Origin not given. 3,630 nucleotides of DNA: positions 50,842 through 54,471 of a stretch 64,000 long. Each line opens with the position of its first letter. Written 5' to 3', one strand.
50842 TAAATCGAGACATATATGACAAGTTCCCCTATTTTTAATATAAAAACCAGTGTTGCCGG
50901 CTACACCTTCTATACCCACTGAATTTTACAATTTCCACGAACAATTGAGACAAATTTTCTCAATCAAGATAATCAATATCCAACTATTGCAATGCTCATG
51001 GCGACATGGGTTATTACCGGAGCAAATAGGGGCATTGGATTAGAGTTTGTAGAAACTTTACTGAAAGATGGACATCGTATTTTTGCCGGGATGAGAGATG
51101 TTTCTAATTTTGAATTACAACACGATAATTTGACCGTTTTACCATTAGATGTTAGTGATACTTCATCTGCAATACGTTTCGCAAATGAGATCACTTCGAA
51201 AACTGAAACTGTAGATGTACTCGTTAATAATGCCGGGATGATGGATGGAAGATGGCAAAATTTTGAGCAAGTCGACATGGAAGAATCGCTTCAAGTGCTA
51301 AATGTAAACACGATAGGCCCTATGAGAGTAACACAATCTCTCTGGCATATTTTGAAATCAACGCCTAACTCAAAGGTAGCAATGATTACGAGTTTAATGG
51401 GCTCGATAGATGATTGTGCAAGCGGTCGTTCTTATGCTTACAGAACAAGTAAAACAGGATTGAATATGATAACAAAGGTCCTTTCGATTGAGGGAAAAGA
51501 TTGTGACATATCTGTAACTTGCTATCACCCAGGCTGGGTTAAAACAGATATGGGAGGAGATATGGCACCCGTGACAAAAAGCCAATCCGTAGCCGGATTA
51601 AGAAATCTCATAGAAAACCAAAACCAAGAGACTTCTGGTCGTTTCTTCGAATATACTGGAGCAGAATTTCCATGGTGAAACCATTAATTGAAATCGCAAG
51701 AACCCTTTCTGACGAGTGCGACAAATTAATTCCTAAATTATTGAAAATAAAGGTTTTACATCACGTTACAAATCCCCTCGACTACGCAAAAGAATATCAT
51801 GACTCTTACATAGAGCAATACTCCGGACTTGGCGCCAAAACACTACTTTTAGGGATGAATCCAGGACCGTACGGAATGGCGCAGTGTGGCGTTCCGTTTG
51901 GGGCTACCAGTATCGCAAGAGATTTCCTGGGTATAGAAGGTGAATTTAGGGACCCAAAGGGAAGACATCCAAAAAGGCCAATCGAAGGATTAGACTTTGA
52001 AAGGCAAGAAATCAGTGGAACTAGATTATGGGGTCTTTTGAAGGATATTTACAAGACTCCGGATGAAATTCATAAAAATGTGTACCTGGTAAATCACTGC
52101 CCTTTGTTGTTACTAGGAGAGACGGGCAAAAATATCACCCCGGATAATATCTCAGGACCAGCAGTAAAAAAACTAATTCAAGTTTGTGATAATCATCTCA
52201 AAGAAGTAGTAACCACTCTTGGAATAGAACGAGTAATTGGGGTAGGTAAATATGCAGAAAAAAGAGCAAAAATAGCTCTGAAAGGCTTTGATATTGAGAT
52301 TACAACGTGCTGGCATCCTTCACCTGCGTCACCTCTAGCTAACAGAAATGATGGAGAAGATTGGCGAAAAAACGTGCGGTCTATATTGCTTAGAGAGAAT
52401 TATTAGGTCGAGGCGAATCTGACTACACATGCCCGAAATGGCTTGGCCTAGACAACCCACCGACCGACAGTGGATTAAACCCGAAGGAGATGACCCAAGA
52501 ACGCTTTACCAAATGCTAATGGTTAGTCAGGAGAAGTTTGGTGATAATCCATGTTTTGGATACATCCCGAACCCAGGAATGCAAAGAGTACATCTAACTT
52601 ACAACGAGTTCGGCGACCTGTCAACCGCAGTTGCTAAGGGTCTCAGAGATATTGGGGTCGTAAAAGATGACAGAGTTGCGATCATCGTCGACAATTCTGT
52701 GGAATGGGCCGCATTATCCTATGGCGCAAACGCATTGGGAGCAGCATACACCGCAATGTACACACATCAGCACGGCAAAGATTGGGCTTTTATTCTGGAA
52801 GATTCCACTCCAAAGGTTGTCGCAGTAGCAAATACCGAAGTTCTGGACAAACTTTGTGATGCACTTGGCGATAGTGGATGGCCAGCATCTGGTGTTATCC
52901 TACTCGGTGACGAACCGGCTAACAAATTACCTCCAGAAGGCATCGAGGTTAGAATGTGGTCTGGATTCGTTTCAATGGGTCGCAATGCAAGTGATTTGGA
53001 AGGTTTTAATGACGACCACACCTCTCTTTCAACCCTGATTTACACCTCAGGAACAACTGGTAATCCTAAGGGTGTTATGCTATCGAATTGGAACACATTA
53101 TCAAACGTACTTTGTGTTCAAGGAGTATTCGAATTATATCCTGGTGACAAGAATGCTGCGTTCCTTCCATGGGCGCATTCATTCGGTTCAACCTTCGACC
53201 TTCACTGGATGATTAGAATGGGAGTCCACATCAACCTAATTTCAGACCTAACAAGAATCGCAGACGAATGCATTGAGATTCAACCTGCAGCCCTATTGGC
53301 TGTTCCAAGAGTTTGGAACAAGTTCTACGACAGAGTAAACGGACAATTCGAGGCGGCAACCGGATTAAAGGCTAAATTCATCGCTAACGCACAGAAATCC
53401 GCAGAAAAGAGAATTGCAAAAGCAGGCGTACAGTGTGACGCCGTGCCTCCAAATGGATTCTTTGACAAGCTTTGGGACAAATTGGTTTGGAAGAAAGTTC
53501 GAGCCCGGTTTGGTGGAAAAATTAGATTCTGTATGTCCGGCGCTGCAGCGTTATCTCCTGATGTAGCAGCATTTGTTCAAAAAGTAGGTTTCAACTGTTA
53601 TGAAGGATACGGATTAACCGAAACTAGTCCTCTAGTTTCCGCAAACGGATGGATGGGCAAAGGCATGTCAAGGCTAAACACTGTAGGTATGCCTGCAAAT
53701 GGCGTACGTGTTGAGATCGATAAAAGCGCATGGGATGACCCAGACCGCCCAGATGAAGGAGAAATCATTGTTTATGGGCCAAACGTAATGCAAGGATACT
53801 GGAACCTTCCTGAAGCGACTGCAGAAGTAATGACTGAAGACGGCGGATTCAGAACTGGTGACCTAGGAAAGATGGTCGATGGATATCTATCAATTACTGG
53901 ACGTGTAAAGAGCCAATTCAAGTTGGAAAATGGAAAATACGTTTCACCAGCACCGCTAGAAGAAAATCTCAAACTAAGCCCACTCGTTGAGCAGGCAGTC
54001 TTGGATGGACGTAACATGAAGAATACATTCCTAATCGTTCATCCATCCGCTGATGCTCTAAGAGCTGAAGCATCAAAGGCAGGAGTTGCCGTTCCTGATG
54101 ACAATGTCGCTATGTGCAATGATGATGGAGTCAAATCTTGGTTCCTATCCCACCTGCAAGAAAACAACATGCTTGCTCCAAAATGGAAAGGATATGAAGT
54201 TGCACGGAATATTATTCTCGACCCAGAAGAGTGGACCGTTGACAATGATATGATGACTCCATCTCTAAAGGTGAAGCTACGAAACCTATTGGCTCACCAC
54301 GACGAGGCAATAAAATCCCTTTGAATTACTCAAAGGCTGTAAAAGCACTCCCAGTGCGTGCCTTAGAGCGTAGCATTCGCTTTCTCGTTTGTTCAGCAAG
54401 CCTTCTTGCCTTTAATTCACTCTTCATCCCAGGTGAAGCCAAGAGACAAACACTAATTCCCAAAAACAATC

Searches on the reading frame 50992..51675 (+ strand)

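Call 15: search_protein_families(library=ncbifam, proteins=[window:50992-51675:+], max_evalue=0.001)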
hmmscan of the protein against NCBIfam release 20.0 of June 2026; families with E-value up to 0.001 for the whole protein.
window:50992-51675:+ (228 aa): 196 families (the best 25 are shown)
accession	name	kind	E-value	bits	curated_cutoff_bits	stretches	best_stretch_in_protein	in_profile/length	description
NF006035.0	PRK08177.1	equivalog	1.1e-46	159.2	251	1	4-228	5-228/228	SDR family oxidoreductase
NF005403.0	PRK06953.1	equivalog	1.4e-46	158.8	254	1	3-228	1-222/222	SDR family oxidoreductase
NF049951.1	HglthnlMButDhIsoH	equivalog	1.4e-39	135.8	350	1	3-228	1-226/226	1-hydroxy-2-glutathionyl-2-methyl-3-butene dehydrogenase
NF009466.0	PRK12826.1-2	subfamily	4.4e-29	101.7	222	1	7-198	7-202/248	3-oxoacyl-ACP reductase FabG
NF006114.0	PRK08263.1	subfamily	5.9e-29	101.2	290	1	3-214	3-214/280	short chain dehydrogenase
NF004826.0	PRK06182.1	subfamily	3.9e-28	98.5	305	1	5-198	6-195/274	oxidoreductase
NF009464.0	PRK12824.1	subfamily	7.9e-28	97.8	269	1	7-193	6-195/245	3-oxoacyl-ACP reductase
NF006532.0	PRK09009.1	equivalog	1.1e-27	97.2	330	1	7-228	4-235/235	SDR family oxidoreductase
NF004824.0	PRK06180.1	subfamily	1.1e-26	93.7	298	1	3-212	4-211/279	oxidoreductase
NF006118.0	PRK08264.1-4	subfamily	3.5e-26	92.2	279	1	6-201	8-198/244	SDR family oxidoreductase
NF005056.0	PRK06463.1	equivalog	3.1e-25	88.9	339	1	6-188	10-190/255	3-ketoacyl-(acyl-carrier-protein) reductase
NF005878.0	PRK07825.1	subfamily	1.9e-24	86.5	287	1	6-188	12-192/278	short chain dehydrogenase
NF006119.0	PRK08264.1-5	subfamily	2.5e-24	86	249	1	5-198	8-188/233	SDR family oxidoreductase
NF006073.0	PRK08219.1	equivalog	1.4e-23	83.8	218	1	3-190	3-181/227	SDR family oxidoreductase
NF006120.0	PRK08264.1-6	subfamily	2.3e-23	83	274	1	6-190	10-191/246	SDR family oxidoreductase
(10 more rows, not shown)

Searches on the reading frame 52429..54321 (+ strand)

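Call 15: search_protein_families(library=ncbifam, proteins=[window:52429-54321:+], max_evalue=0.001)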
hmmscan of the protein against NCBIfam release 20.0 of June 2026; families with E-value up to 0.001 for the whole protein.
window:52429-54321:+ (631 aa): 96 families (the best 25 are shown)
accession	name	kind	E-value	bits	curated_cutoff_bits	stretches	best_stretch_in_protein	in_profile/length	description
NF004837.0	PRK06187.1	subfamily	6.5e-65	219.4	476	2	52-316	33-291/531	long-chain-fatty-acid--CoA ligase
NF038343.1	ligase_FadD11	exception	5.1e-61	206.8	950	1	53-630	26-579/585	fatty acid--CoA ligase FadD11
NF004114.0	PRK05605.1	equivalog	2.8e-48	164.6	766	3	364-529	339-504/575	long-chain-fatty-acid--CoA ligase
NF005702.0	PRK07514.1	subfamily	2.2e-47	161.6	558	2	362-524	269-431/506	malonyl-CoA synthase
NF041592.1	carboxyl_red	equivalog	7.9e-45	152.9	1300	2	353-629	360-616/1160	carboxylic acid reductase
NF005801.1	PRK07656.1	equivalog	1.1e-41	143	657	2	52-254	23-220/500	FadD3 family acyl-CoA ligase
NF006181.0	PRK08314.1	subfamily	2.7e-41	141.5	705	2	366-575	322-521/563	long-chain-fatty-acid--CoA ligase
TIGR01733.1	AA-adenyl-dom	subfamily_domain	4.2e-40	137.8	317.4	2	57-273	1-194/409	amino acid adenylation domain-containing protein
NF006386.0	PRK08633.1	equivalog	2.4e-39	134.9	1221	2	361-515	896-1062/1147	acyl-[ACP]--phospholipid O-acyltransferase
NF009232.0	PRK12582.1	subfamily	4.7e-39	134.1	777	2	363-629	346-610/624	acyl-CoA synthetase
NF052580.1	Str24CoAsynCasG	equivalog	1.2e-37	129.5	750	2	392-527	349-482/548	steroid-24-oyl-CoA synthetase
NF004229.0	PRK05677.1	subfamily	8.7e-37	126.8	879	2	364-522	327-483/563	long-chain-fatty-acid--CoA ligase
NF006182.0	PRK08316.1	subfamily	1.8e-36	125.7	663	2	52-298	33-273/523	fatty acyl-CoA synthetase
NF009233.0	PRK12583.1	subfamily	3.1e-36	124.9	832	2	393-521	349-477/558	fatty acid CoA ligase family protein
NF005463.0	PRK07059.1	subfamily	1.7e-35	122.4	869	2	364-522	328-486/557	long-chain-fatty-acid--CoA ligase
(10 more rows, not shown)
